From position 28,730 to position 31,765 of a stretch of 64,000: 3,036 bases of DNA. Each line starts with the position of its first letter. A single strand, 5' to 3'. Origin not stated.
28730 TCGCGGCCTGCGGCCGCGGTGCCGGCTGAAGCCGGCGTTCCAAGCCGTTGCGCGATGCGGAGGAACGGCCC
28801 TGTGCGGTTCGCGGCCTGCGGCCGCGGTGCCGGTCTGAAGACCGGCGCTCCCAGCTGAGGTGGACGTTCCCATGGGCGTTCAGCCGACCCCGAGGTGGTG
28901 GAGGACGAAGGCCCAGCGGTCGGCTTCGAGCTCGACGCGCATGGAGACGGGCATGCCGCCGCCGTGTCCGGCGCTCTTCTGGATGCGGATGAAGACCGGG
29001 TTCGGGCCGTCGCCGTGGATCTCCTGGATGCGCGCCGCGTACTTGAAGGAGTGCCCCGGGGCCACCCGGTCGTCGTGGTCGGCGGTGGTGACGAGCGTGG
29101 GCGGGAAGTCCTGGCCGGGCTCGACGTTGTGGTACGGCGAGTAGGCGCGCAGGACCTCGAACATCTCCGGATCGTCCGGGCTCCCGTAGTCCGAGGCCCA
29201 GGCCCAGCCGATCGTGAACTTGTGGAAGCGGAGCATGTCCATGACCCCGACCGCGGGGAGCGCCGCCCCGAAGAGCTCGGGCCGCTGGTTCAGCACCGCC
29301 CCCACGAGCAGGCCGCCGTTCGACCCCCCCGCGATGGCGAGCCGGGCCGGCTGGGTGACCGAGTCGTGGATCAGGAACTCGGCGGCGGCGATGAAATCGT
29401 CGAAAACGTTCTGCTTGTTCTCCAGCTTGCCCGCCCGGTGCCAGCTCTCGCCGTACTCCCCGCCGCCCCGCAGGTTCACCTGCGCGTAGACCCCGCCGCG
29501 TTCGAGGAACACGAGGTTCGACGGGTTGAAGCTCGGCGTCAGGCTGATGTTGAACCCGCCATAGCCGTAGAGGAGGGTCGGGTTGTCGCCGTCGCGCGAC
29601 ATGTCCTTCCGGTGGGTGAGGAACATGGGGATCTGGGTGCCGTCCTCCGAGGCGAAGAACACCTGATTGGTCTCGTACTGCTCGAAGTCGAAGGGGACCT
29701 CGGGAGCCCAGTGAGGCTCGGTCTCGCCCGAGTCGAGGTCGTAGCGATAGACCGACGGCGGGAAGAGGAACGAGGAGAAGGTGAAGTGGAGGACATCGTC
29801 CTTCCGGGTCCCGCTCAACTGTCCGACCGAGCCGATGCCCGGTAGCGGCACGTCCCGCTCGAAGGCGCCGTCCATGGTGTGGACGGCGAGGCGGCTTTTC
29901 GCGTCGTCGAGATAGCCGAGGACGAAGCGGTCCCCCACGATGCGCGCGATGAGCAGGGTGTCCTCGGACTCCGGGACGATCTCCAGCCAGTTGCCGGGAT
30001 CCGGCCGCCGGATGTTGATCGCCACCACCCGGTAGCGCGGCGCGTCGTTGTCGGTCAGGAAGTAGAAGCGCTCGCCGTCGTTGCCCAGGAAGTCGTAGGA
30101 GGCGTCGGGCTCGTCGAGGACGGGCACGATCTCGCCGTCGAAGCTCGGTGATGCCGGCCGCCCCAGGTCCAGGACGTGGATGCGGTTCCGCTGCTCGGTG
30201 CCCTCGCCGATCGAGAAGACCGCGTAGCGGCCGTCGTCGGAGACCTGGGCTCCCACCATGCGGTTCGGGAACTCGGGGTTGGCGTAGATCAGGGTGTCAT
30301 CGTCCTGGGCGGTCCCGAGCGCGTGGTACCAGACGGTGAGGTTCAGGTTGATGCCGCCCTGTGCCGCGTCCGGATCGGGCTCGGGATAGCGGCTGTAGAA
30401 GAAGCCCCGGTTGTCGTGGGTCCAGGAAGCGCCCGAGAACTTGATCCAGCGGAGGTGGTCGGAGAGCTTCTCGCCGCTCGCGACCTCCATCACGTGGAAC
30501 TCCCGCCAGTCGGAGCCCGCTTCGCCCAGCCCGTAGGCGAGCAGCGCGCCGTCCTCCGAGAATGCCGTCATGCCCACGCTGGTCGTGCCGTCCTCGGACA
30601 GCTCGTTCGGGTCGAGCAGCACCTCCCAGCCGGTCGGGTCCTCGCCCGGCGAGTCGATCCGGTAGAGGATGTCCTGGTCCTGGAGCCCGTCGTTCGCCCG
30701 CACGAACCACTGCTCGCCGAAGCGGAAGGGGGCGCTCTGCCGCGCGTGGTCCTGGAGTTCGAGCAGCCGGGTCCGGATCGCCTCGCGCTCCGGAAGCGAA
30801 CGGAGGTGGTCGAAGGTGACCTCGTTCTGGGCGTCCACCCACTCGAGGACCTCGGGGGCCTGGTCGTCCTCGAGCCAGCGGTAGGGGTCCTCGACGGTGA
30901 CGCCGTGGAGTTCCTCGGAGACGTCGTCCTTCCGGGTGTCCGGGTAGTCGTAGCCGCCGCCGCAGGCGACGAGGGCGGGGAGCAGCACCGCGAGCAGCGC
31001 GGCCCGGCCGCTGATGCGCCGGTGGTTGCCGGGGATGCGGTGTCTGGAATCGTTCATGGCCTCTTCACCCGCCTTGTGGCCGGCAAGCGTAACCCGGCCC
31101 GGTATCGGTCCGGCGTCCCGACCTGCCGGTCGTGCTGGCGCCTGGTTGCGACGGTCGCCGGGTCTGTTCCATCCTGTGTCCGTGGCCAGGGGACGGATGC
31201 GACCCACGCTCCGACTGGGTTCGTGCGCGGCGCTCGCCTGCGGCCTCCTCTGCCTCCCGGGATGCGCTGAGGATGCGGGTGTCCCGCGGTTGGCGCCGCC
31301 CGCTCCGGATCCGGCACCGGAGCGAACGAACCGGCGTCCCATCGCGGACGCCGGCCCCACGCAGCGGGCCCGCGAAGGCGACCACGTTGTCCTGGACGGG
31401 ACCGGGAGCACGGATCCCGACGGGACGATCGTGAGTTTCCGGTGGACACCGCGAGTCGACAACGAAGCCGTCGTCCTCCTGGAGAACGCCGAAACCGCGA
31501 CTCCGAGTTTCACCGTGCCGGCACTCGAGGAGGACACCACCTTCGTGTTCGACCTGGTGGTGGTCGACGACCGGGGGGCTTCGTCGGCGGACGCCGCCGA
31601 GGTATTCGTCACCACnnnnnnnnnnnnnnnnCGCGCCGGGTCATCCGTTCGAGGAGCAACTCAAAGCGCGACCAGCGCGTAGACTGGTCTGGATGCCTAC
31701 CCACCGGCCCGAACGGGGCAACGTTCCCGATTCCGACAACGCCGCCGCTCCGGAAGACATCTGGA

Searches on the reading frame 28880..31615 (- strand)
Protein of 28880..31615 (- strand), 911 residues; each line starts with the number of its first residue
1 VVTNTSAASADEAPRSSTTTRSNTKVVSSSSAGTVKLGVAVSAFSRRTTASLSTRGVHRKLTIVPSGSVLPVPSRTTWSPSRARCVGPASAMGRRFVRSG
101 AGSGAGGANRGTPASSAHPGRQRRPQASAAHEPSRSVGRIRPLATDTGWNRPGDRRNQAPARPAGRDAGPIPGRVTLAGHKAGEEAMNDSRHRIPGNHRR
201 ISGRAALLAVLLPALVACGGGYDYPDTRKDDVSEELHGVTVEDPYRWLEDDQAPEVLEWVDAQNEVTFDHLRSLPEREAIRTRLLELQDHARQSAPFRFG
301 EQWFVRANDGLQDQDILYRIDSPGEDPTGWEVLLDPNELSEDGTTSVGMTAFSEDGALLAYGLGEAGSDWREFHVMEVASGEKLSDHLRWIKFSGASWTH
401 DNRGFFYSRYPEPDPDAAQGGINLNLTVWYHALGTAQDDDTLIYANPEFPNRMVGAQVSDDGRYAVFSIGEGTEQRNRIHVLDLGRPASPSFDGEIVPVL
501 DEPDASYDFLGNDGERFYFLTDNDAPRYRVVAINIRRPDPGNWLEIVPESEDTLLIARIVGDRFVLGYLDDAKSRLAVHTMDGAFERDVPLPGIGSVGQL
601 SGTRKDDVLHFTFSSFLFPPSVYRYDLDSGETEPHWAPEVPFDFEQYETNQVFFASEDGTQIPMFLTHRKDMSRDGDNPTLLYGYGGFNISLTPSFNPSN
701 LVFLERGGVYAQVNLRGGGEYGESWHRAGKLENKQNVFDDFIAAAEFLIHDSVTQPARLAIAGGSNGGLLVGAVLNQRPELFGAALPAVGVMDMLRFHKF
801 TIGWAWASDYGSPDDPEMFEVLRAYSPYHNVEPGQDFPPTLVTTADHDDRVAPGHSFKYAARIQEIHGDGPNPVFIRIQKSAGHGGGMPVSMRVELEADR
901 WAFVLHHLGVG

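Call 9: search_protein_families(library=pfam, proteins=[window:28880-31615:-], max_evalue=0.01)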
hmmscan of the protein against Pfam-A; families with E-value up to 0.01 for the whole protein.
window:28880-31615:- (911 aa): 2 families
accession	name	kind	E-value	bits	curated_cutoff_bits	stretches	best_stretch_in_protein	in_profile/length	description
PF02897.21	Peptidase_S9_N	-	3.3e-121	405.4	24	1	225-634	1-410/414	Prolyl oligopeptidase, N-terminal beta-propeller domain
PF00326.27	Peptidase_S9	-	3e-59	200.5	22.6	1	694-909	1-211/213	Prolyl oligopeptidase family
